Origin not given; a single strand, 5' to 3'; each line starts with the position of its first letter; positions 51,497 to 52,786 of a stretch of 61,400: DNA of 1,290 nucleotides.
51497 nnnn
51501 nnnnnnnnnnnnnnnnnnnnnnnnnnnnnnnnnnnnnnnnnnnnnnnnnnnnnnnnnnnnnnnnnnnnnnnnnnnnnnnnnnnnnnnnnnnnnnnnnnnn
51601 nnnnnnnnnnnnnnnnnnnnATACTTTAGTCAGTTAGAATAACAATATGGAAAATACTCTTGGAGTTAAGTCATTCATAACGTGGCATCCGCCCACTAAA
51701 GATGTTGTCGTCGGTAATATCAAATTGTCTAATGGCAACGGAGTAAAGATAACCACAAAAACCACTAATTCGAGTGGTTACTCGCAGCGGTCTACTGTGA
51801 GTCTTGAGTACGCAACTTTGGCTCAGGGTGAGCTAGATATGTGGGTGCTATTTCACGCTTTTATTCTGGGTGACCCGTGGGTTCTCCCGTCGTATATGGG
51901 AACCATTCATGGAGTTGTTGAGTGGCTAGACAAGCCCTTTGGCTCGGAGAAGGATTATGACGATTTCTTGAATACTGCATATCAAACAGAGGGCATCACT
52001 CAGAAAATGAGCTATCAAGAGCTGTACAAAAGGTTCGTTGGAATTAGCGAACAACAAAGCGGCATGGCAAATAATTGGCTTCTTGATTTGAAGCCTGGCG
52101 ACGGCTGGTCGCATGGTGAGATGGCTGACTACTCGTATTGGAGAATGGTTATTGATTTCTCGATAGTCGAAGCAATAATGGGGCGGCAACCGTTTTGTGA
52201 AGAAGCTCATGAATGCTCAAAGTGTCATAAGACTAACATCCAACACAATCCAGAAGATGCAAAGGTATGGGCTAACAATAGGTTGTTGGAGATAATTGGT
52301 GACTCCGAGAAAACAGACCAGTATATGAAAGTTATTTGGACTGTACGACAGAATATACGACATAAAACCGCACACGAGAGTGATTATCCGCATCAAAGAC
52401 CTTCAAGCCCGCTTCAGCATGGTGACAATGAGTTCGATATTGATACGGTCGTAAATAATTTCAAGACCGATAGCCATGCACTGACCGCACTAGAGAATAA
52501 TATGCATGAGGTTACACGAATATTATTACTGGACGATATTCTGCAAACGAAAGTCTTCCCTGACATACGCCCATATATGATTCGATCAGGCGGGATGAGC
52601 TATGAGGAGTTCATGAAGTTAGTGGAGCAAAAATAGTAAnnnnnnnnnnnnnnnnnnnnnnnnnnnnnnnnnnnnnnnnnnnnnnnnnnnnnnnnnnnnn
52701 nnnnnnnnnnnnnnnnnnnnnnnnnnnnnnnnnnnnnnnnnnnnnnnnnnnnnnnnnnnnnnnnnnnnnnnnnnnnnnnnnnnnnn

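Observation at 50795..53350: Uncharacterised three-gene nuclease cassette (PD-(D/E)xK + Cys/His-cluster HEPN-like + HEPN-like) at the distal end of the island: candidate novel defence or abortive-infection system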

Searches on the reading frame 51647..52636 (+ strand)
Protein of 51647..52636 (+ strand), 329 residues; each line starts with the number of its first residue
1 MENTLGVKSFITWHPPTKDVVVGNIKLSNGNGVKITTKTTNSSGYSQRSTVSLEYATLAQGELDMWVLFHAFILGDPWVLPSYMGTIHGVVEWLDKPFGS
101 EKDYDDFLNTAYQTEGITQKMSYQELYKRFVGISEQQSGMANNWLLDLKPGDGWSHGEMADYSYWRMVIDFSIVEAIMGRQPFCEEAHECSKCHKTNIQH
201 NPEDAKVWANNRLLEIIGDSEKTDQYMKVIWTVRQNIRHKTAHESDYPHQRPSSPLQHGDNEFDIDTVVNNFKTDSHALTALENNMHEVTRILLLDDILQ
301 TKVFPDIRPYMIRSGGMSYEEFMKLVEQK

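Call 3: search_protein_families(library=pfam, proteins=[window:51647-52636:+], max_evalue=1)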
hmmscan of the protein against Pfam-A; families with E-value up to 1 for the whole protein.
window:51647-52636:+ (329 aa): 0 families

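Call 4: search_protein_families(library=padloc, proteins=[window:51647-52636:+], max_evalue=1)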
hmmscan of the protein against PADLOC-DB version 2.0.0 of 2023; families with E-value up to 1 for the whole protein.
window:51647-52636:+ (329 aa): 0 families

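Call 5: search_protein_families(library=ncbifam, proteins=[window:51647-52636:+], max_evalue=1)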
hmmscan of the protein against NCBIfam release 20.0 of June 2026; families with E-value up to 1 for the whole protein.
window:51647-52636:+ (329 aa): 0 families

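Call 12: search_solved_structures(query=window:51647-52636:+, max_evalue=10)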
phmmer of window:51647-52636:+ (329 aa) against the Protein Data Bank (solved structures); distinct sequences matched with E-value up to 10: 1.
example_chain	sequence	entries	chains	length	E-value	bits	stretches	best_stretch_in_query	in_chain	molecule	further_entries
6b85_J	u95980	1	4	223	0.76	12.2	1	188-240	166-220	TMHC4_R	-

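Call 14: find_homologous_proteins(query=window:51647-52636:+, max_evalue=0.001)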
Query window:51647-52636:+ (329 aa): 63 proteins with E <= 0.001 among 425 candidates.
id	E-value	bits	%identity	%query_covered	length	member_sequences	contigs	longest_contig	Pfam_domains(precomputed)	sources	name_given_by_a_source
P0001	1.3e-227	772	100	100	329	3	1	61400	-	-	-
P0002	1.2e-211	720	93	100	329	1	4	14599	-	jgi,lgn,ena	-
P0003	6.8e-207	704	90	100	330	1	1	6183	-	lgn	-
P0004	1.9e-206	703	89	100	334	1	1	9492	-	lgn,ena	-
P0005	6.7e-206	701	90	100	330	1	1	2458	-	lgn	-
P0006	4.9e-205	698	89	100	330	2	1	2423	-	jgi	jgi:hypothetical protein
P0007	2.7e-201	686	88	100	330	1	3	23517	-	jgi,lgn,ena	-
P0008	4.6e-188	642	83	100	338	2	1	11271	-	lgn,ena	-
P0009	7.3e-188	642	82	100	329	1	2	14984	-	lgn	-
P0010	1.8e-187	641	81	100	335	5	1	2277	-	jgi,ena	-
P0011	1.9e-187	640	82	100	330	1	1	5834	-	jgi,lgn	-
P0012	7.8e-187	638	82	100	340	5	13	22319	-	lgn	-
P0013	2.8e-186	637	81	100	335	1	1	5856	-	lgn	-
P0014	2.6e-185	633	80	100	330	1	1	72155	-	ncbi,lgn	-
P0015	4.2e-185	633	79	100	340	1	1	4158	-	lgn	-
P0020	1.1e-179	615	79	100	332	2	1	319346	-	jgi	-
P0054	5.7e-139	481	61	100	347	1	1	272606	-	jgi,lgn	jgi:hypothetical protein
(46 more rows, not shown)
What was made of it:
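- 51647..52636 (+): Gene B (329 aa): N-terminal beta-rich domain (about residues 1-55) followed by a helical domain. 63 clusters (call 14).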

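Call 19: find_related_loci(query=A1, collection=genome_contigs, flank=6000)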
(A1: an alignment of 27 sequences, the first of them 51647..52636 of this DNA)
Query A1 (329 aa) in genome_contigs; peptide patterns used: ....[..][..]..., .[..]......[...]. (x = any residue, [..] = any of these).
24 stretches matched a pattern; 3 encode a relative of the query (tblastn E <= 1e-3); 3 distinct loci.
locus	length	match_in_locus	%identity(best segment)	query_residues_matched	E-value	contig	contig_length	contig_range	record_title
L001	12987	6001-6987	95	1-329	0e+0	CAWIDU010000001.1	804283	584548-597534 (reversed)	MAG: uncultured Candidatus Saccharibacteria bacterium isolate MFD04540.bin.2.10 genome assembly, contig: contig_3850, wh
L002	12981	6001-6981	75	1-327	1e-176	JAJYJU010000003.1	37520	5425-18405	MAG: bacterium isolate DBS2-1.bin169 NODE_1835_length_37520_cov_3.719546, whole genome shotgun sequence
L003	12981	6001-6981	75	1-327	6e-174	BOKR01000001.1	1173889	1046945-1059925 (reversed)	MAG: Patescibacteria group bacterium BroJett025 DNA, sequence1, whole genome shotgun sequence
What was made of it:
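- Patchy distribution: 3 of 185,579 species representatives carry B (call 19). The distribution is very patchy: 3 species representatives carry B (call 19).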

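Call 26: search_solved_structures(query=A1, max_evalue=10)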
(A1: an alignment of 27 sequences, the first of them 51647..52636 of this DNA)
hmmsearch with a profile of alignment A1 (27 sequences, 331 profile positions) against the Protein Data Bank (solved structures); distinct sequences matched with E-value up to 10: 1.
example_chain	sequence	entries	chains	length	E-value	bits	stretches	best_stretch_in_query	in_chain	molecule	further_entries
9hae_B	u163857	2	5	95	0.48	12.6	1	191-241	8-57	DerF7_binder2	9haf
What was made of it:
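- On HEPN superfamily (protein B): The PDB profile found nothing (call 26).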

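Call 31: find_encoding_contigs(protein=P0020, flank=8000, max_places=3)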
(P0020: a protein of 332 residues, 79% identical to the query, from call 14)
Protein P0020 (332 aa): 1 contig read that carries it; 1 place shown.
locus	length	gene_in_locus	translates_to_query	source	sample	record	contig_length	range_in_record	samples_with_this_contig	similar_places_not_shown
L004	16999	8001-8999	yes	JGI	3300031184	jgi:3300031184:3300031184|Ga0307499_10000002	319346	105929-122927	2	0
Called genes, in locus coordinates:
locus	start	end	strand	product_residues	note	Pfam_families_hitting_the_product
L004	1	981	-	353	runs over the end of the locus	PF01979:Amidohydro_1, PF12890:DHOase (weak)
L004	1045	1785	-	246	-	PF01828:Peptidase_A4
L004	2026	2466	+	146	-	PF00903:Glyoxalase, PF13669:Glyoxalase_4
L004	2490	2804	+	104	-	PF03091:CutA1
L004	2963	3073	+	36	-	-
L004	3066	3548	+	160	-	PF13091:PLDc_2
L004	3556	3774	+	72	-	-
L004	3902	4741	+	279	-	PF10137:CAP12-PCTIR_TIR (weak)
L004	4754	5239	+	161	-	-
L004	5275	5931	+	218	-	-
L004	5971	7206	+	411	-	PF04326:SLFN_AlbA_2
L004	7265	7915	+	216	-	-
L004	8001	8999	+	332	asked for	-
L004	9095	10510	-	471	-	PF00239:Resolvase, PF07508:Recombinase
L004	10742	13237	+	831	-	PF26449:DUF8128, PF10412:TrwB_AAD_bind (faint), PF12696:TraG-D_C (faint)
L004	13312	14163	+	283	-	PF13814:Replic_Relax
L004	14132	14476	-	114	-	PF12599:DUF3768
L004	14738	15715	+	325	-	PF03372:Exo_endo_phos, PF19580:Exo_endo_phos_3 (weak)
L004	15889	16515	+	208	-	-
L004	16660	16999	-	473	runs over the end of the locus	-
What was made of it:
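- A relaxase and a coupling protein lie nearby in L004 (call 31).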

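Call 32: find_encoding_contigs(protein=P0054, flank=8000, max_places=3)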
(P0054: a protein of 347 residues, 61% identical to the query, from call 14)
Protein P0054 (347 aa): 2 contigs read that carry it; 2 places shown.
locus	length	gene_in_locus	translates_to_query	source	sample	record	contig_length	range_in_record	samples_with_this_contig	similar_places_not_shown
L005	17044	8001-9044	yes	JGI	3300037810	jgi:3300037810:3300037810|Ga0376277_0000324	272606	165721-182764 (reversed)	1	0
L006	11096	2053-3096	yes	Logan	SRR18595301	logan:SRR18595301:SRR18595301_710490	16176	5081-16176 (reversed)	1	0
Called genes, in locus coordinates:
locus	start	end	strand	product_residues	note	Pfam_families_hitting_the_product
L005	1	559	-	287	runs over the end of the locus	-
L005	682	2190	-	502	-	PF00149:Metallophos, PF12850:Metallophos_2 (weak)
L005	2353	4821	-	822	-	PF00501:AMP-binding, PF00550:PP-binding, PF01553:Acyltransferase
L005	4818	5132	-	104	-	PF01648:ACPS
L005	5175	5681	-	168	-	PF00258:Flavodoxin_1 (weak), PF12641:Flavodoxin_3 (weak), PF12724:Flavodoxin_5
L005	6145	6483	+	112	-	PF07883:Cupin_2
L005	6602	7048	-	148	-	-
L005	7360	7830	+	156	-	-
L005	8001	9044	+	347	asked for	-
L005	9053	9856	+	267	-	-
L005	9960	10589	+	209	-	-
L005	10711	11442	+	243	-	PF05711:TylF, PF13578:Methyltransf_24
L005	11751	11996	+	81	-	PF05154:TM2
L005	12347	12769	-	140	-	PF18936:DUF5684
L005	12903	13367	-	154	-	PF01726:LexA_DNA_bind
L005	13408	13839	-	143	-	PF04138:GtrA_DPMS_TM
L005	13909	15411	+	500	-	-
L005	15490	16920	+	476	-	PF13727:CoA_binding_3 (weak), PF02397:Bac_transf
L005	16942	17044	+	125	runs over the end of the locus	PF05635:23S_rRNA_IVP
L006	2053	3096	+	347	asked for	-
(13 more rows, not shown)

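Call 39: predict_structure(alignment_id=A1)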
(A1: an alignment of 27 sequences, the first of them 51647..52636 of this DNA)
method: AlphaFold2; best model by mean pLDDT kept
length: 329 residues; sequences in the alignment: 27
mean_pLDDT: 79.6   pTM: 0.79
mean pLDDT of the five models: 79.6, 77.6, 75.0, 74.7, 70.8
residues with pLDDT >= 90: 148; 70-90: 102; 50-70: 42; < 50: 37
segments of 3 or more residues with pLDDT < 50: 241-273
pLDDT, mean of each block of 10 residues (from residue 1): 83 94 95 86 87 93 94 90 87 90 95 89 96 92 81 63 80 91 76 76 87 96 90 72 36 32 39 57 87 96 85 56 53
secondary structure, 60 per line:
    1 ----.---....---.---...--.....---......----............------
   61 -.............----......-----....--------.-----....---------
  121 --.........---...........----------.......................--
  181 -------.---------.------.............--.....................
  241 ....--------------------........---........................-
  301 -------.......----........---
elements in order: E9-12 E20-22 E25-29 E33-38 E43-54 H62-74 H79-84 E90-93 H108-111 H123-131 H135-145 H156-178 H205-217 H220-244 H265-272 H276-299 H308-314 H319-326
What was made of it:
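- On HEPN superfamily (protein B): In the AlphaFold2 model the motif ends helix 220-244 and a loop follows (241-273, low confidence) (call 39).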

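Call 46: fold_search(model_id=the predicted structure, library=pdb)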
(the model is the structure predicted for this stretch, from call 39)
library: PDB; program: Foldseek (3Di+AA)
matches with E <= 10: 171; with E <= 0.001: 0
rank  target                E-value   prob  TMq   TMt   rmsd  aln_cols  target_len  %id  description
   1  8ole_Z                2.4e-01  0.06  0.11  0.07  26.3       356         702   12  Cryo-EM reconstruction of VP4 assembly from SA11 Rotavirus Non-Tripsinized Triple Layered Particle (released 2024-09-25)
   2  8qtz_Z                2.4e-01  0.05  0.11  0.07  27.6       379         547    9  Cryo-EM reconstruction of VP5*/VP8* assembly from SA11 Rotavirus Tripsinized Triple Layered Particle (released 2024-09-25)
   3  3mav_A                3.1e-01  0.21  0.17  0.16  14.0       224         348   12  Crystal structure of Plasmodium vivax putative farnesyl pyrophosphate synthase (Pv092040) (released 2010-04-14)
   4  6wxe_1                3.1e-01  0.06  0.12  0.07  36.0       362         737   10  Cryo-EM reconstruction of VP5*/VP8* assembly from rhesus rotavirus particles - Upright conformation (released 2021-01-20)
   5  6wxe_2                6.6e-01  0.03  0.09  0.05  36.9       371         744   11  Cryo-EM reconstruction of VP5*/VP8* assembly from rhesus rotavirus particles - Upright conformation (released 2021-01-20)
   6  8p3z_H                6.9e-01  0.23  0.18  0.28  14.3       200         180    9  Homomeric GluA2 flip R/G-edited Q/R-edited F231A mutant in tandem with TARP gamma-2, desensitized conformation 2 (released 2023-08-30)
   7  9c1h_4                7.3e-01  0.03  0.11  0.08  24.3       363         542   10  Rhesus rotavirus (upright structure at 2.88 Angstrom resolution) (released 2025-04-30)
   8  8xqw_F                8.9e-01  0.05  0.12  0.07  24.2       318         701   12  Cryo-EM structure of the Ycf2-FtsHi motor complex from Chlamydomonas reinhardtii in AMPPNP bound state (released 2024-09-11)
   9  4v7q_BZ               9.8e-01  0.02  0.09  0.06  22.6       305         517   10  Atomic model of an infectious rotavirus particle (released 2014-07-09)
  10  8p3y_F                1.1e+00  0.18  0.18  0.29  14.6       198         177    9  Homomeric GluA2 flip R/G-edited Q/R-edited F231A mutant in tandem with TARP gamma-2, desensitized conformation 3 (released 2023-08-30)
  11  4jzb_A                1.1e+00  0.13  0.17  0.16  13.4       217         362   11  Crystal Structure of Leshmaniasis major Farnesyl diphosphate synthase in complex with 1-(2-HYDROXY-2,2-DIPHOSPHONOETHY (released 2014-02-12)
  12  5hn7_H                1.1e+00  0.08  0.14  0.13  13.8       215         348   11  Crystal structure of Plasmodium vivax geranylgeranylpyrophosphate synthase complexed with BPH-1158 (released 2016-09-07)
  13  5hn9_A                1.3e+00  0.11  0.16  0.15  14.1       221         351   13  Crystal structure of Plasmodium vivax geranylgeranylpyrophosphate synthase complexed with BPH-1186 (released 2016-09-07)
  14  1gu9_A                1.3e+00  0.08  0.13  0.19  14.4       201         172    8  Crystal Structure of Mycobacterium tuberculosis Alkylperoxidase AhpD (released 2002-02-14)
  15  9b3t_B                1.4e+00  0.10  0.16  0.19  15.3       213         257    9  Octameric prenyltransferase domain of linkerless Fusicoccadiene synthase with C2 symmetry without associated cyclase d (released 2024-09-25)
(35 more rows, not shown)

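Call 50: find_related_loci(query=A1, collection=metagenome_contigs, flank=5000)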
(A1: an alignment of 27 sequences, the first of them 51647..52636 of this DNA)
Query A1 (329 aa) in metagenome_contigs; peptide patterns used: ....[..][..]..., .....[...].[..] (x = any residue, [..] = any of these).
182 stretches matched a pattern; 26 encode a relative of the query (tblastn E <= 1e-3); 26 distinct loci.
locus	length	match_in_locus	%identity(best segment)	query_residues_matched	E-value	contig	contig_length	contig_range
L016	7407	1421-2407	93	1-329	0e+0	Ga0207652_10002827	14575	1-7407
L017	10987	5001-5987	88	1-329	0e+0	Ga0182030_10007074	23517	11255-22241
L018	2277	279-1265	81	1-329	0e+0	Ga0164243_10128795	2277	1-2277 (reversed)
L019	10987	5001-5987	80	1-329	0e+0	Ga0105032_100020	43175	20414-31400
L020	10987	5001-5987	79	1-329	0e+0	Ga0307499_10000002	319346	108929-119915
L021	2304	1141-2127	78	1-329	0e+0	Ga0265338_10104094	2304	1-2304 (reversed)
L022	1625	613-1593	75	1-327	0e+0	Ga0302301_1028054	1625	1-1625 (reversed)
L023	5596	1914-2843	76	1-328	5e-177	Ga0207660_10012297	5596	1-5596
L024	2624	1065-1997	76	1-329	0e+0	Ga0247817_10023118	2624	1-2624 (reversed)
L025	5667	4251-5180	76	1-328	1e-175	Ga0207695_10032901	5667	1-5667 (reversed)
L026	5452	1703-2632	76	1-328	5e-176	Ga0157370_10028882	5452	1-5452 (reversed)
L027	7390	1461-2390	76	1-328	3e-173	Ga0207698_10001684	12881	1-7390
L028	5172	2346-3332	71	1-329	4e-168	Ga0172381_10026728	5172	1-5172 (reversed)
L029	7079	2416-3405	71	1-329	4e-163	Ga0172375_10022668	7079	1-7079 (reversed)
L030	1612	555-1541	63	5-329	3e-158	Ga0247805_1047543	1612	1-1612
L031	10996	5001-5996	60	1-328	2e-142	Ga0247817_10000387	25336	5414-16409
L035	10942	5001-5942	53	1-316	1e-109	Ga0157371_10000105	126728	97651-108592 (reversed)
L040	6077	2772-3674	27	35-316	8e-26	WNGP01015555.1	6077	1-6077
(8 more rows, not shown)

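Call 51: search_protein_families(library=phrogs, proteins=[window:51647-52636:+], max_evalue=0.1)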
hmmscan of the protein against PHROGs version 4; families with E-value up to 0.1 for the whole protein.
window:51647-52636:+ (329 aa): 0 families

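Call 57: search_protein_families(library=pfam, proteins=[L023:902-1897:+, L019:3765-4970:+, L017:4451-4996:+, L004:7265-7915:+, L029:1145-2404:+, L035:3556-4986:+, L002:7140-8933:+, L017:6060-7232:+, L002:4691-5962:-], max_evalue=0.05)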
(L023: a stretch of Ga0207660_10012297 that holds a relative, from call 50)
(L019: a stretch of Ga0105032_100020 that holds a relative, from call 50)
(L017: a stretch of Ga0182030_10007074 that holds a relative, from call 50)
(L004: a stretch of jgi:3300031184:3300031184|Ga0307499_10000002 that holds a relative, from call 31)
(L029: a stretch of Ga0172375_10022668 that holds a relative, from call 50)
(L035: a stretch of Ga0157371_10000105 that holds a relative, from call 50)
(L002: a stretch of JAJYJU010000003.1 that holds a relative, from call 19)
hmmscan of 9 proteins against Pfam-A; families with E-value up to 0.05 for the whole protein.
L023:902-1897:+ (331 aa): 0 families

L019:3765-4970:+ (401 aa): 1 family
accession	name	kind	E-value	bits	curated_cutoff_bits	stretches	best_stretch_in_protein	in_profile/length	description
PF13987.11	YedD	-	0.031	14.6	27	0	323-368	58-102/106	YedD-like protein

L017:4451-4996:+ (181 aa): 0 families

L004:7265-7915:+ (216 aa): 2 families
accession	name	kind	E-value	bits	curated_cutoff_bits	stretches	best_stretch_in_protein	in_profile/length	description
PF19298.5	KshA_C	-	0.011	16.3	23.3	1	101-158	17-67/207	3-Ketosteroid 9alpha-hydroxylase C-terminal domain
PF17124.11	ThiJ_like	-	0.041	14.1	30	0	26-128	78-179/186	ThiJ/PfpI family-like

L029:1145-2404:+ (419 aa): 0 families

L035:3556-4986:+ (476 aa): 1 family
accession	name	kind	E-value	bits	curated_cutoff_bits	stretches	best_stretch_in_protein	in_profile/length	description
PF02810.21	SEC-C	-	2.3e-09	37.4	20.4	1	12-30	1-19/19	SEC-C motif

L002:7140-8933:+ (597 aa): 2 families
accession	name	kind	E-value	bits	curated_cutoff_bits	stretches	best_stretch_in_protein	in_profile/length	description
PF03235.19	GmrSD_N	-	2.6e-31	109.7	33.2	1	19-215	9-197/199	GmrSD restriction endonuclease, N-terminal domain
PF07510.16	GmrSD_C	-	0.015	15.7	23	0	476-546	40-109/138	GmrSD restriction endonucleases, C-terminal domain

L017:6060-7232:+ (390 aa): 1 family
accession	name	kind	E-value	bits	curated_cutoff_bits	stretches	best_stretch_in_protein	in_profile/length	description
PF13651.11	EcoRI_methylase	-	5.6e-127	424.2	26.4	1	8-385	2-344/345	Adenine-specific methyltransferase EcoRI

L002:4691-5962:- (423 aa): 0 families
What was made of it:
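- GmrSD (call 57). EcoRI-type methyltransferase (call 57).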

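Call 58: search_protein_families(library=padloc, proteins=[L023:902-1897:+, L019:3765-4970:+, L017:4451-4996:+, L004:7265-7915:+, L029:1145-2404:+, L035:3556-4986:+, L002:7140-8933:+, L017:6060-7232:+, L002:4691-5962:-], max_evalue=0.05)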
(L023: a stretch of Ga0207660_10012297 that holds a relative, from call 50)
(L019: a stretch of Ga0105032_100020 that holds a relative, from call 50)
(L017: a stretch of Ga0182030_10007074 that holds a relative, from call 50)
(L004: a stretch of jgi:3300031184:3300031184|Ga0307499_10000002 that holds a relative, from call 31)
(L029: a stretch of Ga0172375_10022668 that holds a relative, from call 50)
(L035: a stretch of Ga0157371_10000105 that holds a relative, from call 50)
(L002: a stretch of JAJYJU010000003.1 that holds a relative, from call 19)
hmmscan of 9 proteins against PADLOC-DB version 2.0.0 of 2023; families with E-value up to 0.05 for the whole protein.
L023:902-1897:+ (331 aa): 0 families

L019:3765-4970:+ (401 aa): 1 family
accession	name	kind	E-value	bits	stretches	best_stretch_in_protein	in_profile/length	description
PDLC02344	AbiD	-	0.0006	17.6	1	264-353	181-252/277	AbiD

L017:4451-4996:+ (181 aa): 0 families

L004:7265-7915:+ (216 aa): 0 families

L029:1145-2404:+ (419 aa): 0 families

L035:3556-4986:+ (476 aa): 4 families
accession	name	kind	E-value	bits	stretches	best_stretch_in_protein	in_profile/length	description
PDLC04917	PDC-S12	-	1.2e-05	23.3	1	5-29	193-217/218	-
PDLC00833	E1-E2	-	1.8e-05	22.4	1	6-31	168-193/222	E1-E2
PDLC00872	E2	-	5.6e-05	20.7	1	2-29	160-187/216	E2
PDLC00865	E2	-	0.00024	18.6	1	8-31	168-191/219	E2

L002:7140-8933:+ (597 aa): 9 families
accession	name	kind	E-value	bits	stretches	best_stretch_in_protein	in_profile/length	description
PDLC04151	HEC-05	-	1.4e-23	81.5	3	10-59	27-76/600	-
PDLC04709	PDC-M55C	-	4.3e-15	53.4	1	11-89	17-105/554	-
PDLC04153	HEC-05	-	2.6e-10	37.2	1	9-59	7-57/621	-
PDLC03877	NsnA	-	6.8e-08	30.2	1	8-209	50-193/385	-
PDLC04157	HEC-06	-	7.4e-08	29.4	1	10-200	10-193/558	-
PDLC02695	Orf5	-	1.9e-07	27.9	1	19-87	16-91/601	Orf5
PDLC04150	HEC-05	-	4.4e-07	27.1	2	23-59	22-58/583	-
PDLC02792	SspE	-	0.00021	17.8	1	9-89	11-105/771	SspE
PDLC03418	REase_II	-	0.00044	17.5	1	26-120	36-116/372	Type II restriction enzyme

L017:6060-7232:+ (390 aa): 1 family
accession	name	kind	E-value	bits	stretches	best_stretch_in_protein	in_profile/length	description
PDLC03297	MTase_II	-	1.7e-109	364.3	1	3-389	5-331/332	Type II methyltransferase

L002:4691-5962:- (423 aa): 0 families
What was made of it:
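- B is preceded by f3, f64 (weak AbiD hit 6e-4, call 58), f161, f195, f215 or f31. The partners' motifs were read by eye, and most have no profile support (calls 57, 58).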

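Call 72: search_dna_similar(query=window:51647-52636:+, collection=plasmids, mode=protein, max_evalue=0.01, max_rows=10)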
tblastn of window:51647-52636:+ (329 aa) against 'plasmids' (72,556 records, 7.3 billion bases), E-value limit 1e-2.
No match.
